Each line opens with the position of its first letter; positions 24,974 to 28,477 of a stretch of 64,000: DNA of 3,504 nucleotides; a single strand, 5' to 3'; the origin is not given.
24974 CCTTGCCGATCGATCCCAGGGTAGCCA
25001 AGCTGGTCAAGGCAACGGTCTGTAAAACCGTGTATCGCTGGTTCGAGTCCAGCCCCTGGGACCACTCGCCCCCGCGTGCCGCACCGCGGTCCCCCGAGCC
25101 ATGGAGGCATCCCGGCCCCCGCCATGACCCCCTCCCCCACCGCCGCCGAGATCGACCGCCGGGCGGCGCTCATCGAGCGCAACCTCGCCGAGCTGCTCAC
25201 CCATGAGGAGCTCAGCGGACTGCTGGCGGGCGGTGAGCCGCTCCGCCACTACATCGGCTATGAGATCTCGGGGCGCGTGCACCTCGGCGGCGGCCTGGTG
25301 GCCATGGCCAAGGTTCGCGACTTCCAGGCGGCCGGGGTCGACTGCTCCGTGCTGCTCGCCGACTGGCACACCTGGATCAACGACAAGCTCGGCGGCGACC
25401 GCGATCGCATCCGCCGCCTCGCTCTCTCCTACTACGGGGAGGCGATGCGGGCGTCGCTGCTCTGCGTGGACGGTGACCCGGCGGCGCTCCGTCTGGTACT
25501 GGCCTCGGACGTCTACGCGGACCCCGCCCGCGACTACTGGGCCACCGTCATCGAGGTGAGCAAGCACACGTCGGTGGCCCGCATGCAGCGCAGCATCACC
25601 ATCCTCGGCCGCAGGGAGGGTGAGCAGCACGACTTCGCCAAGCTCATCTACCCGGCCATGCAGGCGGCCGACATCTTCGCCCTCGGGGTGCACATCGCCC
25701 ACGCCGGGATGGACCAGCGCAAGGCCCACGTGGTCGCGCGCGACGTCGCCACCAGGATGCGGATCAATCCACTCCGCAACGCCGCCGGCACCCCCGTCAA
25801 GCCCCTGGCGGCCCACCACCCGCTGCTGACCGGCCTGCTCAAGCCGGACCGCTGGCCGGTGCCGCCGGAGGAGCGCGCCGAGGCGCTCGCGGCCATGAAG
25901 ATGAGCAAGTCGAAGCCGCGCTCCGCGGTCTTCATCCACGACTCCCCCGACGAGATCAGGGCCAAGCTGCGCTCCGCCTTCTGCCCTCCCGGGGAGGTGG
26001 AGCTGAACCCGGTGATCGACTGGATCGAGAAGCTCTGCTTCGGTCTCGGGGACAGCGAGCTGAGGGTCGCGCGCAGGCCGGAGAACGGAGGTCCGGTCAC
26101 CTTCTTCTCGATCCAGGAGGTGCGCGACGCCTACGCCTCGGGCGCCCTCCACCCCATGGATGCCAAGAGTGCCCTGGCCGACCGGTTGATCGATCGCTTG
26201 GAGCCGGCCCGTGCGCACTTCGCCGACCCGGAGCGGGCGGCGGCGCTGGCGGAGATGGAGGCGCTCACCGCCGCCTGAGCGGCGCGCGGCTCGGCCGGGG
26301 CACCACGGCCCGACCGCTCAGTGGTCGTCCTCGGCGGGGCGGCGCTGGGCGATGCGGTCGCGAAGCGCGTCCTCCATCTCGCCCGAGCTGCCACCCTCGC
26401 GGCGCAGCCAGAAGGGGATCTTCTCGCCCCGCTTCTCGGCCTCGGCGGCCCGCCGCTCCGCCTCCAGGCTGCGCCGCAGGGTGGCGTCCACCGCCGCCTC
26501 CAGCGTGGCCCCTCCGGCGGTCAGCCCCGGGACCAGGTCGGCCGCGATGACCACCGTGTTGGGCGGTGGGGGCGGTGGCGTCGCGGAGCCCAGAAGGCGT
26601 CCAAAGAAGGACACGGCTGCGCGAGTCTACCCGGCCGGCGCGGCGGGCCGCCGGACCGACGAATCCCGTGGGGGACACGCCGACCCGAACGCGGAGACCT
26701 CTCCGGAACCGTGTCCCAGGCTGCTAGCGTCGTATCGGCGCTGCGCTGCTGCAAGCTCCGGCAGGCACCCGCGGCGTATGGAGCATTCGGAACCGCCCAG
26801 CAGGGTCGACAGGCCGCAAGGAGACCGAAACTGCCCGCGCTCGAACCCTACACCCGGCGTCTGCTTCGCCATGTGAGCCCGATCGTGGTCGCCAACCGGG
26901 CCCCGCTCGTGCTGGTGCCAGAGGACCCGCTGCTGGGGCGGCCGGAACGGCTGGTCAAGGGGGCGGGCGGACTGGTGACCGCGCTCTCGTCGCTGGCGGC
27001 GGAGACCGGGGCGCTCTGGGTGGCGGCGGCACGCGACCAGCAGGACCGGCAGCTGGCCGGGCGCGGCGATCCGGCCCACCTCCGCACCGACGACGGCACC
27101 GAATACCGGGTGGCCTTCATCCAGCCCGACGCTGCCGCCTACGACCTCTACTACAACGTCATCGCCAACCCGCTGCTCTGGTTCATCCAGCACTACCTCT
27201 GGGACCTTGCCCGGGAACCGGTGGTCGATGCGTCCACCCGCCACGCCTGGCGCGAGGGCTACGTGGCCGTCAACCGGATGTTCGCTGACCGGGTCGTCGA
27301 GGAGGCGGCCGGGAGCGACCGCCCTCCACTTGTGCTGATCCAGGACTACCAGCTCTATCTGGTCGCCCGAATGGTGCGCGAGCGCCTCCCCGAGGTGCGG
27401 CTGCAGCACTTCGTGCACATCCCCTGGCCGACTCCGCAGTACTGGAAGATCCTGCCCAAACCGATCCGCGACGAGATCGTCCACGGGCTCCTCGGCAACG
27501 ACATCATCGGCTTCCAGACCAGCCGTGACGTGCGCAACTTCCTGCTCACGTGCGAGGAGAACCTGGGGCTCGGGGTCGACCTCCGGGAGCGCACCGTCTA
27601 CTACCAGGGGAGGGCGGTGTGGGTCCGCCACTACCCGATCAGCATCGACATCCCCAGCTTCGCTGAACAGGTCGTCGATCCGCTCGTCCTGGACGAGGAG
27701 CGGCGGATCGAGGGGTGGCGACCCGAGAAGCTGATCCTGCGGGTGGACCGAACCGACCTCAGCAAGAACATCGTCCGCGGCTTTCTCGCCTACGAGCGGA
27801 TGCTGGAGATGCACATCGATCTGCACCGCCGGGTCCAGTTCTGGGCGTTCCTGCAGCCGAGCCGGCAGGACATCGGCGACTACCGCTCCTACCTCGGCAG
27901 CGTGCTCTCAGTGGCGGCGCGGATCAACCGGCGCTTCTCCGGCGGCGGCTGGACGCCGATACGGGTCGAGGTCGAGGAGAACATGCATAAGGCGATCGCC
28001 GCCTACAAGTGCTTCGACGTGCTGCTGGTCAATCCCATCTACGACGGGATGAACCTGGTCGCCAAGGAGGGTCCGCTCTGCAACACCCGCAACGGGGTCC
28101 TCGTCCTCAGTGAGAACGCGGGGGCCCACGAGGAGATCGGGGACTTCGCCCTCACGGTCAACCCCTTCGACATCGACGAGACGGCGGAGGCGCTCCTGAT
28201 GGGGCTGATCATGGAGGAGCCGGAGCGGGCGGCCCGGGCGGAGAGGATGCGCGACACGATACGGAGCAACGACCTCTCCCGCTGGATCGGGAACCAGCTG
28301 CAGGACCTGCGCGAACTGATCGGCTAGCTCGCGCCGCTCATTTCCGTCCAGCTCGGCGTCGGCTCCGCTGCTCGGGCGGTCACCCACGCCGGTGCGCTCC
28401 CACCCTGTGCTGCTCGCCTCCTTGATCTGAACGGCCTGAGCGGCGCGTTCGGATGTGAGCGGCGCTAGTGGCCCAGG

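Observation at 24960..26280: Archaeal/eukaryal-type tRNA-Tyr(GUA) and cognate archaeal-type TyrRS encoded as a unit in a bacterial (actinobacterial-like) genome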

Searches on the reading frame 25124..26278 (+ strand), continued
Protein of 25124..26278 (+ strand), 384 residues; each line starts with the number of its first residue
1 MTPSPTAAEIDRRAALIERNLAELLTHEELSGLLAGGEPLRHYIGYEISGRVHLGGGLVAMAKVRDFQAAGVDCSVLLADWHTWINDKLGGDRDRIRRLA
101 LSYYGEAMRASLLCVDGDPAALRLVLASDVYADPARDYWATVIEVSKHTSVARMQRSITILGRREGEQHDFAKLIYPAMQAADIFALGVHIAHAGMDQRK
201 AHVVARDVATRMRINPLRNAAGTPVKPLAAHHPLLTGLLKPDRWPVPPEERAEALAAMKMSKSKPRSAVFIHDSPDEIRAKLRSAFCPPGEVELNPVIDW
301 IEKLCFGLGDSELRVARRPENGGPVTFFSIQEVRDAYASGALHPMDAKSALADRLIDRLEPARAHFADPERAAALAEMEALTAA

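Call 14: find_related_loci(query=window:25124-26275:+, collection=genome_contigs, flank=3000)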
Query window:25124-26275:+ (384 aa) in genome_contigs; peptide patterns used: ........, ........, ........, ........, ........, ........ (x = any residue, [..] = any of these).
599 stretches matched a pattern (row limit reached: there are more); 509 encode a relative of the query (tblastn E <= 1e-3); the best 80 are kept; 80 distinct loci.
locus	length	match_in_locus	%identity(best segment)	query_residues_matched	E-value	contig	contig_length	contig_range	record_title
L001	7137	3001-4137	91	2-381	0e+0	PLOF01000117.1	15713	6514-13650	MAG: Candidatus Dormiibacterota bacterium isolate fen_878 73.20120800_E1D.24_contig_7560, whole genome shotgun sequence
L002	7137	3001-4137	90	2-381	0e+0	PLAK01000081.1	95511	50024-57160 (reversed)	MAG: Candidatus Changshengia sp. isolate bog_854 73.20111000_S2M.16_contig_7468, whole genome shotgun sequence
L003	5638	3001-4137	89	2-381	0e+0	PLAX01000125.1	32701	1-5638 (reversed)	MAG: Candidatus Dormiibacterota bacterium isolate bog_852 73.20111000_S2D.15_contig_8405, whole genome shotgun sequence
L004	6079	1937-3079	89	2-383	0e+0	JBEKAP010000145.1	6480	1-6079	MAG: Candidatus Dormibacteria bacterium isolate SPRUCE 115 SPRUCE_115_145, whole genome shotgun sequence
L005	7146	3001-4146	89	2-384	0e+0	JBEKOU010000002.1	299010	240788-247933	MAG: Candidatus Dormibacteria bacterium isolate SPRUCE 448 SPRUCE_448_2, whole genome shotgun sequence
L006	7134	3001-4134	89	3-381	0e+0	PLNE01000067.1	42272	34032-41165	MAG: Candidatus Dormiibacterota bacterium isolate fen_879 73.20120800_E2D.47_contig_5514, whole genome shotgun sequence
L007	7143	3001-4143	87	2-383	0e+0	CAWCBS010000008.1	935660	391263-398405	MAG: uncultured Chloroflexia bacterium isolate MFD05512.bin.2.117 genome assembly, contig: contig_29949, whole genome sh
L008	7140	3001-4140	86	2-382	0e+0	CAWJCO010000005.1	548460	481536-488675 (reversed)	MAG: uncultured Chloroflexia bacterium isolate MFD04492.bin.2.96 genome assembly, contig: contig_26140, whole genome sho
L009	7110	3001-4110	87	12-381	0e+0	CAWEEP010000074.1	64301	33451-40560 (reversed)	MAG: Candidatus Dormibacteraeota bacterium isolate MFD01188.bin.2.123 genome assembly, contig: contig_81700, whole genom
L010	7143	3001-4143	89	3-383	0e+0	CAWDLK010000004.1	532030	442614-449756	MAG: uncultured Chloroflexia bacterium isolate MFD04492.bin.1.163 genome assembly, contig: contig_26201, whole genome sh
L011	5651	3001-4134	80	3-381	0e+0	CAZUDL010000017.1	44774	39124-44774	MAG TPA_asm: uncultured Actinomycetes bacterium isolate binchicken_co3_156 genome assembly, contig: NODE_2393_length_447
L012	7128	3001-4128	77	7-383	0e+0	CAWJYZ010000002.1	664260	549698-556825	MAG: uncultured bacterium isolate MFD05502.bin.2.16 genome assembly, contig: contig_14155, whole genome shotgun sequence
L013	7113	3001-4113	77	13-383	0e+0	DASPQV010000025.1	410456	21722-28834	MAG TPA_asm: Candidatus Binatia bacterium isolate SMAG_U12208 k141_693555, whole genome shotgun sequence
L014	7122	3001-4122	67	9-383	5e-168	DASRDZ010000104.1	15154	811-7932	MAG TPA_asm: Candidatus Dormiibacterota bacterium isolate SMAG_U9993 k141_2469376, whole genome shotgun sequence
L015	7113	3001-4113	66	12-383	1e-166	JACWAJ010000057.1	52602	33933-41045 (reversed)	MAG: bacterium isolate B_DOR_08 k141_367338, whole genome shotgun sequence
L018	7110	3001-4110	66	13-383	3e-162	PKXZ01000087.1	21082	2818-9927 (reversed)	MAG: Candidatus Dormiibacterota bacterium isolate palsa_859 73.20120500_P23.17_contig_7239, whole genome shotgun sequenc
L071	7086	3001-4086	54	23-384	2e-134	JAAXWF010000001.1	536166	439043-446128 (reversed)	MAG: candidate division WWE3 bacterium isolate W9_Combined_metabat1_117 W9_Combined_metabat1_117_NODE_3, whole genome sh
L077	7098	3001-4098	52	13-380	8e-131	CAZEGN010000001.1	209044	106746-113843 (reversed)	MAG TPA_asm: uncultured Candidatus Peribacteria bacterium isolate SRP342105_co1_220 genome assembly, contig: NODE_57_len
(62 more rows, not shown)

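Call 40: find_encoding_contigs(protein=window:25124-26278:+, flank=2000, max_places=8)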
Protein window:25124-26278:+ (384 aa): 12 contigs read that carry it; 2 places shown.
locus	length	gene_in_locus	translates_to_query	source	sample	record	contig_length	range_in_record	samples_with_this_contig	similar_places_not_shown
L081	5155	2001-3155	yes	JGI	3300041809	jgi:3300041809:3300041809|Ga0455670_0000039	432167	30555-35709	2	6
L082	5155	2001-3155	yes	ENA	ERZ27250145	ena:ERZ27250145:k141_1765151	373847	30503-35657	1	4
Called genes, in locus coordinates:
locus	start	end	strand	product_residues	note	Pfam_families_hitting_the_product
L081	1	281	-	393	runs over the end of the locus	PF01658:Inos-1-P_synth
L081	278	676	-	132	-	PF12840:HTH_20, PF01022:HTH_5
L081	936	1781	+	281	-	PF00561:Abhydrolase_1, PF12146:Hydrolase_4, PF12697:Abhydrolase_6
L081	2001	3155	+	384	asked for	PF00579:tRNA-synt_1b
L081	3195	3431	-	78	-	-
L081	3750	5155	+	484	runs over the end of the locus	PF00982:Glyco_transf_20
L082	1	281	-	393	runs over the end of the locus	PF01658:Inos-1-P_synth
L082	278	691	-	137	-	PF01022:HTH_5, PF12840:HTH_20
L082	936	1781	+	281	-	PF00561:Abhydrolase_1, PF12146:Hydrolase_4, PF12697:Abhydrolase_6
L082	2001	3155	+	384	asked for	PF00579:tRNA-synt_1b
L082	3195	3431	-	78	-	-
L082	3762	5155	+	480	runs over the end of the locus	PF00982:Glyco_transf_20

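Call 47: search_protein_families(library=pfam, proteins=[L001:4150-5262:-, L005:4156-5076:-, L005:5077-6150:-, L018:5144-6016:-], max_evalue=0.001)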
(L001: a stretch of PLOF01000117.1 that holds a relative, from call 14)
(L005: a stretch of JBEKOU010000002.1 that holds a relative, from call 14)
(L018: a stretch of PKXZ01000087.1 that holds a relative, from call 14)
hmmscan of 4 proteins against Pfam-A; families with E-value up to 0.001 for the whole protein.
L001:4150-5262:- (370 aa): 3 families
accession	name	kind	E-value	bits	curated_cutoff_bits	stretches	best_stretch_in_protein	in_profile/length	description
PF02254.24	TrkA_N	-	4.8e-34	117.6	23.8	1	147-262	1-116/116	TrkA-N domain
PF07885.22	Ion_trans_2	-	1e-11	45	22.5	1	51-123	3-78/79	Ion channel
PF02080.26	TrkA_C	-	4.8e-06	26.8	27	1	308-363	14-70/71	TrkA-C domain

L005:4156-5076:- (306 aa): 1 family
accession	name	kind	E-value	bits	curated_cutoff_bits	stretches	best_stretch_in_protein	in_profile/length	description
PF04402.19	SIMPL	-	6.4e-42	144.6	25.2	1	103-302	1-205/205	Protein of unknown function (DUF541)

L005:5077-6150:- (357 aa): 3 families
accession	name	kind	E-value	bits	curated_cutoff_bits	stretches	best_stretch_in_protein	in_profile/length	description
PF02254.24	TrkA_N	-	1.9e-35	122.1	23.8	1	134-249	1-116/116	TrkA-N domain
PF07885.22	Ion_trans_2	-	5.5e-14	52.2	22.5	1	38-110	3-78/79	Ion channel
PF02080.26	TrkA_C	-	0.00015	22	27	1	291-347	12-67/71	TrkA-C domain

L018:5144-6016:- (290 aa): 3 families
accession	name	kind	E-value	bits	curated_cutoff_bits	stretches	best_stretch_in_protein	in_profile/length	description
PF00561.26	Abhydrolase_1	-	9.3e-18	65.2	25.8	1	32-134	2-103/245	alpha/beta hydrolase fold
PF12146.15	Hydrolase_4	-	5.2e-13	49.3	27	1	30-138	4-115/239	Serine aminopeptidase, S33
PF12697.13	Abhydrolase_6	-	3.7e-09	38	26.3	1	48-234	19-186/217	Alpha/beta hydrolase family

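Call 49: find_related_loci(query=window:25124-26275:+, collection=viral_contigs, flank=3000)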
Query window:25124-26275:+ (384 aa) in viral_contigs; peptide patterns used: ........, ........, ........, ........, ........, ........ (x = any residue, [..] = any of these).
17 stretches matched a pattern, but none encodes a relative of the query by tblastn (E <= 1e-3).

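Call 50: search_dna_similar(query=window:25124-26275:+, collection=plasmids, mode=protein, max_rows=10)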
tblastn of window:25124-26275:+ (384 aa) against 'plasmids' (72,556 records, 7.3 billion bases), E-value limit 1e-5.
Records with a match: 4; places in all: 4; records where one place covers at least 80% of the query: 3.
Best place of each record, by identity: <60% 4.
By first word of the organism name: Natronococcus 1; Natrinema 1; Aeromonas 1; Shinella 1.
By predicted mobility (MOB-suite, as given by PLSDB): non-mobilizable 4.
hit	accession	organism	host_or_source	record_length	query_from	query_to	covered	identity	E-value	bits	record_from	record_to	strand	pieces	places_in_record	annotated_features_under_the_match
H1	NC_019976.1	Natronococcus occultus SP4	-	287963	16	363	91%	33.1%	4e-31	132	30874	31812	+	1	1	tyrosine--tRNA ligase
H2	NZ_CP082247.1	Natrinema sp. SYSU A 869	cell culture,salt lake sediment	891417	16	368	92%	30.6%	2e-25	115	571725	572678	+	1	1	tyrosine--tRNA ligase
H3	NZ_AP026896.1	Aeromonas caviae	Microbe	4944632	34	358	85%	24.6%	6e-7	59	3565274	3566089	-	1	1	none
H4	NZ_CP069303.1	Shinella sp. PSBB067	monoisolate,Minnesota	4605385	2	289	75%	25.5%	7e-6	56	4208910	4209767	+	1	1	none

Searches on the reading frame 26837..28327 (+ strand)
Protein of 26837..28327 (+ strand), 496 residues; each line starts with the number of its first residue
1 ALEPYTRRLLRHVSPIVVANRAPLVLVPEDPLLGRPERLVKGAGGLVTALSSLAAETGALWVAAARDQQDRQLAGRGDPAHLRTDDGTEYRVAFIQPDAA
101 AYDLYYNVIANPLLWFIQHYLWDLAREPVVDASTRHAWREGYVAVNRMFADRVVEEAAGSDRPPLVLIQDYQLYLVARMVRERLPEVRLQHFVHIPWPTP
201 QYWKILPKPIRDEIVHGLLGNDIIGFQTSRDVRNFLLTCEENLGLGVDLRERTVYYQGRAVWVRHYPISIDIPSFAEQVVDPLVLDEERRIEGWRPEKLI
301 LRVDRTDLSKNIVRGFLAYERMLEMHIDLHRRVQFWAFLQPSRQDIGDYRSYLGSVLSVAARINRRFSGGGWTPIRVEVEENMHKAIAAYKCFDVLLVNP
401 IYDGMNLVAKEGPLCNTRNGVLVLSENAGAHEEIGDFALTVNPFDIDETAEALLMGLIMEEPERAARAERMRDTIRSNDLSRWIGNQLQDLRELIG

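Call 11: search_protein_families(library=pfam, proteins=[window:26837-28327:+], max_evalue=0.0001)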
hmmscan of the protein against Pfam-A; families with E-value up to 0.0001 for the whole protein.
window:26837-28327:+ (496 aa): 1 family
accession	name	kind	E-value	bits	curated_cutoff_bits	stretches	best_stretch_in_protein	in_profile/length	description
PF00982.27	Glyco_transf_20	-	1.3e-109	367.5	32.5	1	15-492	3-472/473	Glycosyltransferase family 20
